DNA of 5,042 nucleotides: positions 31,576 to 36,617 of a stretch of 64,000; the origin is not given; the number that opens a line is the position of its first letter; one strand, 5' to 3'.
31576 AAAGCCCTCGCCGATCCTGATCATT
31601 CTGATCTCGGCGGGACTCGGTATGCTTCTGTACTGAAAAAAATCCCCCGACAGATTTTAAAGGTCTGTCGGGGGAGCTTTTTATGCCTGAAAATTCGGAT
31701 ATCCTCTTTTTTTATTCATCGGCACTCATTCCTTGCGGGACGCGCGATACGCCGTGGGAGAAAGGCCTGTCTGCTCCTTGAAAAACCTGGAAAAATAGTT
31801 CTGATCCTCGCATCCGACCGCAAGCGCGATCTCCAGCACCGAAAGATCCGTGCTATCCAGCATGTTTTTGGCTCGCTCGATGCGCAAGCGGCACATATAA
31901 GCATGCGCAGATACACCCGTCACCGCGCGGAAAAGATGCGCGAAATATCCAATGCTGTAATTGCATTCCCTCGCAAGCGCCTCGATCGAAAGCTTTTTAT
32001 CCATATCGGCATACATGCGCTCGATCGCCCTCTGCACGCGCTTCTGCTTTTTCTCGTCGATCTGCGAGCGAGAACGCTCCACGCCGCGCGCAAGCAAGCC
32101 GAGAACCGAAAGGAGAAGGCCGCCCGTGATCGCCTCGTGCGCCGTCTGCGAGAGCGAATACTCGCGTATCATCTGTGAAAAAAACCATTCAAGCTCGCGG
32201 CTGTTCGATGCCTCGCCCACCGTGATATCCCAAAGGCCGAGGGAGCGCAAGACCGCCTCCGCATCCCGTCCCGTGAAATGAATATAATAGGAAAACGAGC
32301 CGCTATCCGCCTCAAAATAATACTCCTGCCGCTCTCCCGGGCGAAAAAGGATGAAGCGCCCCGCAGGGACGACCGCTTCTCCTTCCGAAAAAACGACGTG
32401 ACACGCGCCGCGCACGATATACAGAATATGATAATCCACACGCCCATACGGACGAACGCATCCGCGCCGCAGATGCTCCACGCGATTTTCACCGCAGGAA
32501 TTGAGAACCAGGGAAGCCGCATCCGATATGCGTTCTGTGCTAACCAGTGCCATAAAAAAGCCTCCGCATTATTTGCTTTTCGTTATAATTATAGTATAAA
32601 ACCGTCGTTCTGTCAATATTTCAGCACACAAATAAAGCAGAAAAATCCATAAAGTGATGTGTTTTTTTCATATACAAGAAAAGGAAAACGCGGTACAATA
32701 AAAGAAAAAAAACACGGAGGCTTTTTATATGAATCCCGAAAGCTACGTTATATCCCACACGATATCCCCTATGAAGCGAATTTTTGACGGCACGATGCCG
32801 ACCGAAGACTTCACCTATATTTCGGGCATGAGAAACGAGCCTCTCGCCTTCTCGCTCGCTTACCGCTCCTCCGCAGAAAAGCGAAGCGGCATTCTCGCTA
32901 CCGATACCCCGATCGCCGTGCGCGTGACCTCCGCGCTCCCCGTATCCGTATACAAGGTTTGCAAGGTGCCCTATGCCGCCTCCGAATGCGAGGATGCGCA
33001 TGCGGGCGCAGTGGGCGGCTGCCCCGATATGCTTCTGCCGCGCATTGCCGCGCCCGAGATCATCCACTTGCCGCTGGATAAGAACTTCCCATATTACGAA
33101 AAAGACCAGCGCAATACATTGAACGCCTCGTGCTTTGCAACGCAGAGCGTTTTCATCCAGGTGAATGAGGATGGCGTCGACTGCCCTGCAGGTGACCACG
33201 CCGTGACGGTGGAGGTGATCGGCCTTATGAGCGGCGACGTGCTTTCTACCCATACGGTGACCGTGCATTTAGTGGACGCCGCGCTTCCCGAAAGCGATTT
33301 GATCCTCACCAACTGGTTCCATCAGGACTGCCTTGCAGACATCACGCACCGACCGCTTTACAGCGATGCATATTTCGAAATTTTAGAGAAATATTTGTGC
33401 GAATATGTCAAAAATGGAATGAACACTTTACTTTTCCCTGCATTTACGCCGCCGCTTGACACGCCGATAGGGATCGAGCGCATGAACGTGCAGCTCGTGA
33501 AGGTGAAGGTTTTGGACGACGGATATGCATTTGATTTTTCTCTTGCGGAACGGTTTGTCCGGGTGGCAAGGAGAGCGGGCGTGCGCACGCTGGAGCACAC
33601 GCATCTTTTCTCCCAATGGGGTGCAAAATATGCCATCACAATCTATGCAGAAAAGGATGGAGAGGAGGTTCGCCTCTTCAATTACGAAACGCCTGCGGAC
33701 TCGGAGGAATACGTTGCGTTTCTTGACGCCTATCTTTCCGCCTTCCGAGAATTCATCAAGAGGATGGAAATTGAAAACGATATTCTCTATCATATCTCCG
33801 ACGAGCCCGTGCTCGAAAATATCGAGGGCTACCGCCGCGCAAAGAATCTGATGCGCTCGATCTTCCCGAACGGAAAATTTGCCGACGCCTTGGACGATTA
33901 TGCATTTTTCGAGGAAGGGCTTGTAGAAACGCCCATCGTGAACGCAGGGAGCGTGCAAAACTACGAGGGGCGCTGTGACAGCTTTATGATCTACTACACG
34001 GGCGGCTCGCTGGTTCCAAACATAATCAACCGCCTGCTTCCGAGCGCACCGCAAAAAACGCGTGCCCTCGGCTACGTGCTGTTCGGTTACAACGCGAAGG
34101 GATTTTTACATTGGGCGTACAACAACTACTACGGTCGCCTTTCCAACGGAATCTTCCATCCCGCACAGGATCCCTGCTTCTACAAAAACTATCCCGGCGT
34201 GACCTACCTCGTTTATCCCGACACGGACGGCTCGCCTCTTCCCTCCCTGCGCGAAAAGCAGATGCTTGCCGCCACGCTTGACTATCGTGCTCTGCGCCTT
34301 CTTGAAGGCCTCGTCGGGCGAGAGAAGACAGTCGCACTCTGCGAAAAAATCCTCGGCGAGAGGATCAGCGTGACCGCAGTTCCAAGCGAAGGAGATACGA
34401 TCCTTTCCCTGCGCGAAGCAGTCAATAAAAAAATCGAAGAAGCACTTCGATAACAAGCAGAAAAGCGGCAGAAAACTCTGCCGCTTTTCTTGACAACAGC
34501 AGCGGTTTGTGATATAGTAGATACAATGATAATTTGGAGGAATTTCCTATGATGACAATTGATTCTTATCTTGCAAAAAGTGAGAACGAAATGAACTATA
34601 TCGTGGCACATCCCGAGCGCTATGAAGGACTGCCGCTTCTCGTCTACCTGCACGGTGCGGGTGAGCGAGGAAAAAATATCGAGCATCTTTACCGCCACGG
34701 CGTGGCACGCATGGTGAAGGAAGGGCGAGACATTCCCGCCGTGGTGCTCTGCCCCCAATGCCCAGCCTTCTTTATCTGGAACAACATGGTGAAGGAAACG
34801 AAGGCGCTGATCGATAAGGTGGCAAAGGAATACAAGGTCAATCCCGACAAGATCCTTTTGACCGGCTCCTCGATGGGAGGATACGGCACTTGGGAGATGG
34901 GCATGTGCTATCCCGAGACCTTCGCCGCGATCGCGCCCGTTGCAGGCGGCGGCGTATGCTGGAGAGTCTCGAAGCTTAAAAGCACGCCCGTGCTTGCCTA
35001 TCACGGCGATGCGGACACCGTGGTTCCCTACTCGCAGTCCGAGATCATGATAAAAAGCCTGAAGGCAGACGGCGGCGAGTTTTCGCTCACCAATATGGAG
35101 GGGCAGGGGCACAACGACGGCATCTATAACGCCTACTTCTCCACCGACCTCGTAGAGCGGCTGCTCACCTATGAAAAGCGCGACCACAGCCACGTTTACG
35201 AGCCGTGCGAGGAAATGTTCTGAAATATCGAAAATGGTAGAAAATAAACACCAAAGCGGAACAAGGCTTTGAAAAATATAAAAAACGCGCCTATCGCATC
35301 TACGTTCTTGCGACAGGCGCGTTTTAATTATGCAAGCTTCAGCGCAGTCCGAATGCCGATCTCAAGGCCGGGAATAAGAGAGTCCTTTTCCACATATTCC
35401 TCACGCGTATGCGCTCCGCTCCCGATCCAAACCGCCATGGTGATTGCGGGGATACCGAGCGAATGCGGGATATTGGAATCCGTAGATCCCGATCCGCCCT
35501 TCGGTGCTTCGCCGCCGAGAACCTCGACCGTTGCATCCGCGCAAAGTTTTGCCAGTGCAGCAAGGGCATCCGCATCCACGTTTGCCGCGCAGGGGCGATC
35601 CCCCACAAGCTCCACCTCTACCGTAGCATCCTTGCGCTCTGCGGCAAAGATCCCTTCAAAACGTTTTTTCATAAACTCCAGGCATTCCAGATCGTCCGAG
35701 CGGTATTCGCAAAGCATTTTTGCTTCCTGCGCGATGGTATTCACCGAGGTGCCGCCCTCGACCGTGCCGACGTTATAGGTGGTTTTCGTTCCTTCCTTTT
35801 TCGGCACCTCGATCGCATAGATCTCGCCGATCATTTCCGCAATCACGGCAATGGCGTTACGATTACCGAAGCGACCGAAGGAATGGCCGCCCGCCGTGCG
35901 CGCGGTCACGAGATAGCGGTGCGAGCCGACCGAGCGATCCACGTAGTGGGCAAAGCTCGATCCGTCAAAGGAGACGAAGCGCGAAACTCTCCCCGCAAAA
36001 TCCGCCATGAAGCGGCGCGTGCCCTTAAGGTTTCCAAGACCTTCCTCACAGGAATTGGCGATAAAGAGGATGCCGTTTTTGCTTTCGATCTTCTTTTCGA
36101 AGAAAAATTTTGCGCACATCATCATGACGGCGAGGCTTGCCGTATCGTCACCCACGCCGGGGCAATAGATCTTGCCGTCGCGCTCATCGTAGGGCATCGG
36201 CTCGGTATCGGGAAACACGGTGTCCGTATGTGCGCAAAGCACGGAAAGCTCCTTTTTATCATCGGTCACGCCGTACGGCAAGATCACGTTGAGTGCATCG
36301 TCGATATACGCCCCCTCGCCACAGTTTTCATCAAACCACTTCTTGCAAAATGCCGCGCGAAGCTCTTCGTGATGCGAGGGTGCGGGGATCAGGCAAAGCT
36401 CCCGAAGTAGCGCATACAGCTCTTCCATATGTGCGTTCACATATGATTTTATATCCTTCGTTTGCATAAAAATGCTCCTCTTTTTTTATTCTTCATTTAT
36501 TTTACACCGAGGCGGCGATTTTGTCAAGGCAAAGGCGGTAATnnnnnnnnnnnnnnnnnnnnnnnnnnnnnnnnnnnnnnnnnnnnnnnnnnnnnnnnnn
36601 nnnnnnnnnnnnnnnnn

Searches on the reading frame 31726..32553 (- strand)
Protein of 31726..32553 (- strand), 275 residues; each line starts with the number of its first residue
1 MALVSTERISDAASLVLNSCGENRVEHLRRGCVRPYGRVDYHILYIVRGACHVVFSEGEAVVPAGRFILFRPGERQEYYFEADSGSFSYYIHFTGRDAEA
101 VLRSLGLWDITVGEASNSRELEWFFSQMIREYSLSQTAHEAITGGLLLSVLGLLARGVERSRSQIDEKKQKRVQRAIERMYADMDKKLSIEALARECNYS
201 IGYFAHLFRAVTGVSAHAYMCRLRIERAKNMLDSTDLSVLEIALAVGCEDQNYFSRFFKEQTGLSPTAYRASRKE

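Call 54: search_protein_families(library=pfam, proteins=[window:31726-32553:-])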
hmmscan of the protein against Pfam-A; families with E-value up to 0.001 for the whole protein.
window:31726-32553:- (275 aa): 3 families
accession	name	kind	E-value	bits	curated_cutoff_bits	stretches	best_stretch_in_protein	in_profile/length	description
PF12833.13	HTH_18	-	7.5e-23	81.1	33.6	1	193-271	1-79/80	Helix-turn-helix domain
PF00165.29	HTH_AraC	-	5.3e-22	77.9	26.6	2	232-270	1-41/42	Bacterial regulatory helix-turn-helix proteins, AraC family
PF02311.25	AraC_binding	-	4.7e-11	43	21.1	1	40-142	23-126/135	AraC-like ligand binding domain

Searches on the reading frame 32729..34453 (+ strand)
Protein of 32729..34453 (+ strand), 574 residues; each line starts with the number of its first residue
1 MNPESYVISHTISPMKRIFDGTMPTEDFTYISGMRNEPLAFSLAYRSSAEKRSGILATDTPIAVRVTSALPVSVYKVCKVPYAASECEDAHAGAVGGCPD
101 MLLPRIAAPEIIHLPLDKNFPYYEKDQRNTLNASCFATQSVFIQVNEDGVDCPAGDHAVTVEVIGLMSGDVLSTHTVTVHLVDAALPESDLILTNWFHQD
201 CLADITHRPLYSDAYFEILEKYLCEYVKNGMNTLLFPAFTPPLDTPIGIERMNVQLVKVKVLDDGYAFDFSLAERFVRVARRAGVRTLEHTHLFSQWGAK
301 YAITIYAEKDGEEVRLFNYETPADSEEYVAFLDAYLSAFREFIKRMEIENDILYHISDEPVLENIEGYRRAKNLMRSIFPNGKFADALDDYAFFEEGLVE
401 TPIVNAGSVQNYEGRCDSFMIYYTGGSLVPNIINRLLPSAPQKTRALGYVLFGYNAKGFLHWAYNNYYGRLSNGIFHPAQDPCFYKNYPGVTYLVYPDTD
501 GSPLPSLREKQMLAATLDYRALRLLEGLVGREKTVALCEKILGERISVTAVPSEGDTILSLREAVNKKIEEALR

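Call 54: search_protein_families(library=pfam, proteins=[window:32729-34453:+])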
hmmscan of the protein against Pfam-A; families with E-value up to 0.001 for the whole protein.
window:32729-34453:+ (574 aa): 1 family
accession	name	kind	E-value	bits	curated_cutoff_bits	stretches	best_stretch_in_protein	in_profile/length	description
PF13320.12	GH123_cat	-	8.5e-77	259.1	23.1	1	196-525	1-324/324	Glycoside hydrolase 123, catalytic domain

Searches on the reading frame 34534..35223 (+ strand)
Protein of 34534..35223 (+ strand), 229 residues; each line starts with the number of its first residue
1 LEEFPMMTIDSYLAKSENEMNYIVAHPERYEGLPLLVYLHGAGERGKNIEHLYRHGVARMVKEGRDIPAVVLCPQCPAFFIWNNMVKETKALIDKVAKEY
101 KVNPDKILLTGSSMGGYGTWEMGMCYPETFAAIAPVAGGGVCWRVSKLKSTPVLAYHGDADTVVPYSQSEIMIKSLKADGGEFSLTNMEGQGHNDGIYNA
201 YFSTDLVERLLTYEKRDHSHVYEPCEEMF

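Call 54: search_protein_families(library=pfam, proteins=[window:34534-35223:+])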
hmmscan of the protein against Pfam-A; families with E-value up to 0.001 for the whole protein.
window:34534-35223:+ (229 aa): 6 families
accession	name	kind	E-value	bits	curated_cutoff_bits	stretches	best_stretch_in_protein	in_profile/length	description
PF00326.27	Peptidase_S9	-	2e-13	50.8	22.6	1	149-213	143-205/213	Prolyl oligopeptidase family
PF12146.15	Hydrolase_4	-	1.2e-08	35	27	0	82-134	55-105/239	Serine aminopeptidase, S33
PF02230.22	Abhydrolase_2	-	2.6e-08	34.4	23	1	84-194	85-200/217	Phospholipase/Carboxylesterase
PF20434.5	BD-FAE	-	4.2e-08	33.4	26.8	0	149-175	188-214/215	BD-FAE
PF01738.24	DLH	-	2.1e-05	24.6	21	1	85-193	77-186/217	Dienelactone hydrolase family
PF00756.26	Esterase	-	4.9e-05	23.7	22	1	89-138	99-148/251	Putative esterase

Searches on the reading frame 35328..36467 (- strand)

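Call 54: search_protein_families(library=pfam, proteins=[window:35328-36467:-])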
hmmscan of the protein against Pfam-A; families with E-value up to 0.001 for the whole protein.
window:35328-36467:- (379 aa): 3 families
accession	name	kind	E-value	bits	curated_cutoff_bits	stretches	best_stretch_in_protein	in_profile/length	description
PF01546.33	Peptidase_M20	-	9.6e-21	75.1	24.6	1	77-375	2-204/206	Peptidase family M20/M25/M40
PF04389.22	Peptidase_M28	-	8.9e-09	35.8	21.3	1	60-168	1-93/193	Peptidase family M28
PF07687.19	M20_dimer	-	1.9e-08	34.7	21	1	181-278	5-103/107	Peptidase dimerisation domain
